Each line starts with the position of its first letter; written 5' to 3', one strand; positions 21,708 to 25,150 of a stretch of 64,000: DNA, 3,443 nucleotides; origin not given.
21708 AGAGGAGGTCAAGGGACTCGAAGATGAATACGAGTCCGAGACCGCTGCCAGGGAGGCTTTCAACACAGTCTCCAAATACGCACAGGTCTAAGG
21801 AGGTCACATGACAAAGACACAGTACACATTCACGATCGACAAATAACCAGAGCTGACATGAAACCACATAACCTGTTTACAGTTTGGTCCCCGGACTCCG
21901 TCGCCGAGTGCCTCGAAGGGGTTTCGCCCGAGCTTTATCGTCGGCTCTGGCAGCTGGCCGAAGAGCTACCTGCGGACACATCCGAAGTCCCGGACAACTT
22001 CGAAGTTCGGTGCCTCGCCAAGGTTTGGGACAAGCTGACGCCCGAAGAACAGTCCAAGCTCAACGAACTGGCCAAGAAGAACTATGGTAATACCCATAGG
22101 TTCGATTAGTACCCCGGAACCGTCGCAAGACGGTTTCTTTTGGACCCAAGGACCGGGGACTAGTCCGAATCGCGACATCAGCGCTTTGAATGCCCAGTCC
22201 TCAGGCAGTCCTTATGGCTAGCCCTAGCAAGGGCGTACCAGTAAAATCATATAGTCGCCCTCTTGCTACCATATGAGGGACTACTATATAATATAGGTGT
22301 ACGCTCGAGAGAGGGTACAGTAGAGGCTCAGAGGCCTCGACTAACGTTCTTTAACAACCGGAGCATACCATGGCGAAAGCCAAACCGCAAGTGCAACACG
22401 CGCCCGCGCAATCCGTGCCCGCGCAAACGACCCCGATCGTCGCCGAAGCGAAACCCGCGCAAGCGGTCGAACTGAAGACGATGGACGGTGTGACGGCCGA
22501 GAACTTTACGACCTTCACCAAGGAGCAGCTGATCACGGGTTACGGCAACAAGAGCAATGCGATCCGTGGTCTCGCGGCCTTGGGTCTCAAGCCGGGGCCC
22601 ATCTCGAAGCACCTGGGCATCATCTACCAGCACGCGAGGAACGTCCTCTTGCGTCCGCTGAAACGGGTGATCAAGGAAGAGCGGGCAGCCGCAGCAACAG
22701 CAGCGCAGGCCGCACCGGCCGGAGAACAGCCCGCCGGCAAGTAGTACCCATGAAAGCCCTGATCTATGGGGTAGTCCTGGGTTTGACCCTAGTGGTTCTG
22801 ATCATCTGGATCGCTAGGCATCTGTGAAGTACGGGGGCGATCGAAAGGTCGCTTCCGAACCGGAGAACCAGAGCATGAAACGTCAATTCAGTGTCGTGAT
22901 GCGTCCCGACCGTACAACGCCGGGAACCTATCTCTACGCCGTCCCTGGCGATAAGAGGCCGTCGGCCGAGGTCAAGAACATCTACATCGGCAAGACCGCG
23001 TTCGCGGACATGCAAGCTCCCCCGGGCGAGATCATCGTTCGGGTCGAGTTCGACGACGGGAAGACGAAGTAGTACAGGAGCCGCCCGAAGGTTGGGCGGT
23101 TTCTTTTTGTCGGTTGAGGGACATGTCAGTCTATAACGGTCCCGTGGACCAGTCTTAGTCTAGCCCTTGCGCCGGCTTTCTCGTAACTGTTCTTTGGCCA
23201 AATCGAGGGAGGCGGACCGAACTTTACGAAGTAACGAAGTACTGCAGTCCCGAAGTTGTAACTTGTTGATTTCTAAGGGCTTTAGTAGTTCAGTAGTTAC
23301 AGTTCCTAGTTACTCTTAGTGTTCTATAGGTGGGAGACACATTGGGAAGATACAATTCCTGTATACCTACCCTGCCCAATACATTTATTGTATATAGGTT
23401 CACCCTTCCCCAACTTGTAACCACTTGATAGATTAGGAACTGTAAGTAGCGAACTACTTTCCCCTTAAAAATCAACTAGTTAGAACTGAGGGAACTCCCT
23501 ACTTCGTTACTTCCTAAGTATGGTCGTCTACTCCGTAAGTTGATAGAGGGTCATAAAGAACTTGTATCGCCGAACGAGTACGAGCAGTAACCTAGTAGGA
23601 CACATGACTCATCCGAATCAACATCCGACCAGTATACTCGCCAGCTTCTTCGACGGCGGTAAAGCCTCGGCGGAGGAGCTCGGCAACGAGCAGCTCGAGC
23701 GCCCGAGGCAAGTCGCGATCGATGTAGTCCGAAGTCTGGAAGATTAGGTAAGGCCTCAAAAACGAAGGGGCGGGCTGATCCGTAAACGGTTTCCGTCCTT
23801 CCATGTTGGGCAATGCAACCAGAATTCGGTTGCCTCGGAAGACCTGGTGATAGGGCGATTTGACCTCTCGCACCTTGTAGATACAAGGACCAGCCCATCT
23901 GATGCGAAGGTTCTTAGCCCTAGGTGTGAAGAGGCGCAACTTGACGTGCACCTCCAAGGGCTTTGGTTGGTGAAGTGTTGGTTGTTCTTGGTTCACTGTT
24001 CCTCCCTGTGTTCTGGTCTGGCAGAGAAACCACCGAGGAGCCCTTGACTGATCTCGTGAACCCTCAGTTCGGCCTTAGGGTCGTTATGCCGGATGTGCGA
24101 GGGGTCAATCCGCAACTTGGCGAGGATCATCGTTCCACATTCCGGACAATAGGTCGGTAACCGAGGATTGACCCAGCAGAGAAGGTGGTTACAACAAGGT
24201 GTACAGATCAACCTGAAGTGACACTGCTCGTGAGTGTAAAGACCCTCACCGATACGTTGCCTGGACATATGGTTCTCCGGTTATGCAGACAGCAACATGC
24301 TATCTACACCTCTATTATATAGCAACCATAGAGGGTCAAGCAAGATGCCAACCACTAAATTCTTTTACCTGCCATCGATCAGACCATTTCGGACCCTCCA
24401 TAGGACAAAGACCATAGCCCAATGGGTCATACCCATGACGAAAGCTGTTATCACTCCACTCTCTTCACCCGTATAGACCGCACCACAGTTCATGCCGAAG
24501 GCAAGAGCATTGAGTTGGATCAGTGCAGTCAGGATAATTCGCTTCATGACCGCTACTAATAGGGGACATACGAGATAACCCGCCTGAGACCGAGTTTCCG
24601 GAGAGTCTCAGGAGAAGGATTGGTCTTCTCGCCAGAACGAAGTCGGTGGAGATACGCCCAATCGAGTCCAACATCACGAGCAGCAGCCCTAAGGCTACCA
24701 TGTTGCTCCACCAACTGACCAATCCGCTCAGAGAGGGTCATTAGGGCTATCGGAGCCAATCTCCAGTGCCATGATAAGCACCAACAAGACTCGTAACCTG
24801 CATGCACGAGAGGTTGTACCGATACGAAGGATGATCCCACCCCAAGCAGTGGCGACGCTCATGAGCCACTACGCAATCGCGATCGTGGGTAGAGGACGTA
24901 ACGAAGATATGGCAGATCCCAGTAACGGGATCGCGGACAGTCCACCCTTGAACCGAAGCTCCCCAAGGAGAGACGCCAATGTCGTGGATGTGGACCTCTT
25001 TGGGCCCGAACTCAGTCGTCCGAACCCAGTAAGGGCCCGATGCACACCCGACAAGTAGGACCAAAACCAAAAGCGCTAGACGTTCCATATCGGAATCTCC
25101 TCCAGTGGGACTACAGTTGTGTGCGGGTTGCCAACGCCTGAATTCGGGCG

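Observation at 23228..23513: A roughly 290-bp long imperfect inverted repeat in the only large non-coding region, where the two transcription directions converge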

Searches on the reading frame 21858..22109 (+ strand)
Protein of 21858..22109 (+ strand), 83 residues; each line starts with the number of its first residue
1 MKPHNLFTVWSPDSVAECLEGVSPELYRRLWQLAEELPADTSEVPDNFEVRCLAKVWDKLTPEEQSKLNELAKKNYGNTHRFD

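Call 13: search_protein_families(library=phrogs, proteins=[window:21858-22109:+], max_evalue=0.01)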
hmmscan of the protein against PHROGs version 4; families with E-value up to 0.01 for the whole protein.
window:21858-22109:+ (83 aa): 1 family
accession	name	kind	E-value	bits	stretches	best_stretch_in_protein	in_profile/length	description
phrog_6757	-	unknown function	7.9e-11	42.9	1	8-76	9-67/71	-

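Call 14: search_protein_families(library=pfam, proteins=[window:21858-22109:+], max_evalue=0.01)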
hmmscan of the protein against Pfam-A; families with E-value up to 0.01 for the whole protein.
window:21858-22109:+ (83 aa): 0 families

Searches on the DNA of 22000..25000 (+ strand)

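Call 5: search_dna_similar(query=window:22000-25000:+, collection=phages, mode=near, max_rows=30)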
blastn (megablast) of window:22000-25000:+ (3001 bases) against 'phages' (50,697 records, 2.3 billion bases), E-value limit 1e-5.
No match.

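Call 97: search_dna_similar(query=window:23215-23530:+, collection=phages, mode=distant, max_evalue=1, max_rows=15)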
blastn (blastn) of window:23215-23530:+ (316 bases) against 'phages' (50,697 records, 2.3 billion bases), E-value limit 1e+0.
No match.
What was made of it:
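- Tried and rejected: Megablast and blastn of the region against GenBank phages: no match (calls 5, 97).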

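Call 111: search_rna_families(source=window, start=23000, end=23700, threshold=evalue, max_evalue=1)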
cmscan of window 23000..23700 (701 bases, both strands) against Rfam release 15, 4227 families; matches with E-value up to 1: 0.
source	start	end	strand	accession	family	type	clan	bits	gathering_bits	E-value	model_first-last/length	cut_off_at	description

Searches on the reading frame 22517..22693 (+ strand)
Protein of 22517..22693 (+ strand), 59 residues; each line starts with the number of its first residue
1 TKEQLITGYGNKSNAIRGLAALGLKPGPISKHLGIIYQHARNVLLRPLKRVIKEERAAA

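Call 89: search_dna_similar(query=window:22517-22693:+, collection=phages, mode=protein, max_evalue=0.01, max_rows=40)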
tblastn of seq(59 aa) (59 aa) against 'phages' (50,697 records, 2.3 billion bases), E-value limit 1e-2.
Records with a match: 2; places in all: 4; records where one place covers at least 80% of the query: 0.
Best place of each record, by identity: <60% 2.
By first word of the organism name: Brevundimonas 2.
By host as written in the record: Brevundimonas pondensis LVF1 2.
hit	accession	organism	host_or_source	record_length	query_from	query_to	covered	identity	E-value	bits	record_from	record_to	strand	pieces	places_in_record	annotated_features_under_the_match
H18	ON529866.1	Brevundimonas phage vB_BpoS-MaInes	Brevundimonas pondensis LVF1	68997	5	48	75%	47.7%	2e-5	45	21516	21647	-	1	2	hypothetical protein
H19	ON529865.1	Brevundimonas phage vB_BpoS-StAshley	Brevundimonas pondensis LVF1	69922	5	48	75%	47.7%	2e-5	45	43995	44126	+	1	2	hypothetical protein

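Call 90: search_dna_similar(query=window:22517-22693:+, collection=plasmids, mode=protein, max_evalue=0.01, max_rows=20)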
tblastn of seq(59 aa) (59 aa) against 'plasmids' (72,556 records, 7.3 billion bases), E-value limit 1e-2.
Records with a match: 1; places in all: 1; records where one place covers at least 80% of the query: 0.
Best place of each record, by identity: <60% 1.
By first word of the organism name: Ensifer 1.
By predicted mobility (MOB-suite, as given by PLSDB): conjugative 1.
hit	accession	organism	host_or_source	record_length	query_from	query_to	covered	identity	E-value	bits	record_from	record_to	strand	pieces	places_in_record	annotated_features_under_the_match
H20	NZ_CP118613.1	Ensifer adhaerens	Pure isolate,Rhizosphere of Cyperus ...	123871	11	44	58%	58.8%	1e-3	41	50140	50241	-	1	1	GIY-YIG nuclease family protein | hypothetical protein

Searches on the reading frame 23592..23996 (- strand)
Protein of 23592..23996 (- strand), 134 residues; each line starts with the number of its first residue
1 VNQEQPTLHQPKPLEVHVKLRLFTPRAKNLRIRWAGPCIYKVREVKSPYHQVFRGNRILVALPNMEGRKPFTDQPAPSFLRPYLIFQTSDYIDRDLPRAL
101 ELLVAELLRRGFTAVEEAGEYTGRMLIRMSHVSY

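Call 13: search_protein_families(library=phrogs, proteins=[window:23592-23996:-], max_evalue=0.01)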
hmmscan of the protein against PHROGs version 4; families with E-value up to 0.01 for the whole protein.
window:23592-23996:- (134 aa): 0 families

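Call 14: search_protein_families(library=pfam, proteins=[window:23592-23996:-], max_evalue=0.01)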
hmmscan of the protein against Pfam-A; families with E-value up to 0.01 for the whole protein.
window:23592-23996:- (134 aa): 0 families

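Call 16: find_related_loci(query=window:23592-23996:-, collection=viral_contigs, flank=10000)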
Query window:23592-23996:- (134 aa) in viral_contigs; peptide patterns used: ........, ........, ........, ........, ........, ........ (x = any residue, [..] = any of these).
12 stretches matched a pattern; 2 encode a relative of the query (tblastn E <= 1e-3); 2 distinct loci.
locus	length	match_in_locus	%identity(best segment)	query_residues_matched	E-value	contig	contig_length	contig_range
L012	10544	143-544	87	1-134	4e-75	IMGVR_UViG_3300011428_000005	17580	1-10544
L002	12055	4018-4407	89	5-134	3e-74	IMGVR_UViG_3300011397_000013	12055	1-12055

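Call 46: search_protein_families(library=ncbifam, proteins=[window:23592-23996:-], max_evalue=1)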
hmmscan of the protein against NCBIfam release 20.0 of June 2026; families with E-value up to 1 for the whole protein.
window:23592-23996:- (134 aa): 0 families

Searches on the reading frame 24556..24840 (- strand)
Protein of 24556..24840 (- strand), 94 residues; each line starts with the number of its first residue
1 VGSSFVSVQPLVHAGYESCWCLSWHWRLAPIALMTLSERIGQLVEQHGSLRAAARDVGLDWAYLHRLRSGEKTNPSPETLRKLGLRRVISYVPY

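Call 13: search_protein_families(library=phrogs, proteins=[window:24556-24840:-], max_evalue=0.01)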
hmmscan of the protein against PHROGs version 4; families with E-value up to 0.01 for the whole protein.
window:24556-24840:- (94 aa): 2 families
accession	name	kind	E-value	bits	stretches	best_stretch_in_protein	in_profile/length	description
phrog_18104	-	transcription regulation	0.002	18.9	1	46-83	12-48/57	transcriptional regulator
phrog_8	-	transcription regulation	0.0028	18.2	1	33-83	74-124/346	transcriptional regulator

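Call 14: search_protein_families(library=pfam, proteins=[window:24556-24840:-], max_evalue=0.01)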
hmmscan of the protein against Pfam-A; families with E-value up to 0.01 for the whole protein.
window:24556-24840:- (94 aa): 1 family
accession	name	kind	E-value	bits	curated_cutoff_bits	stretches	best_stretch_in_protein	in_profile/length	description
PF01381.28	HTH_3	-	0.0032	17.9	23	1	45-83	7-44/55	Helix-turn-helix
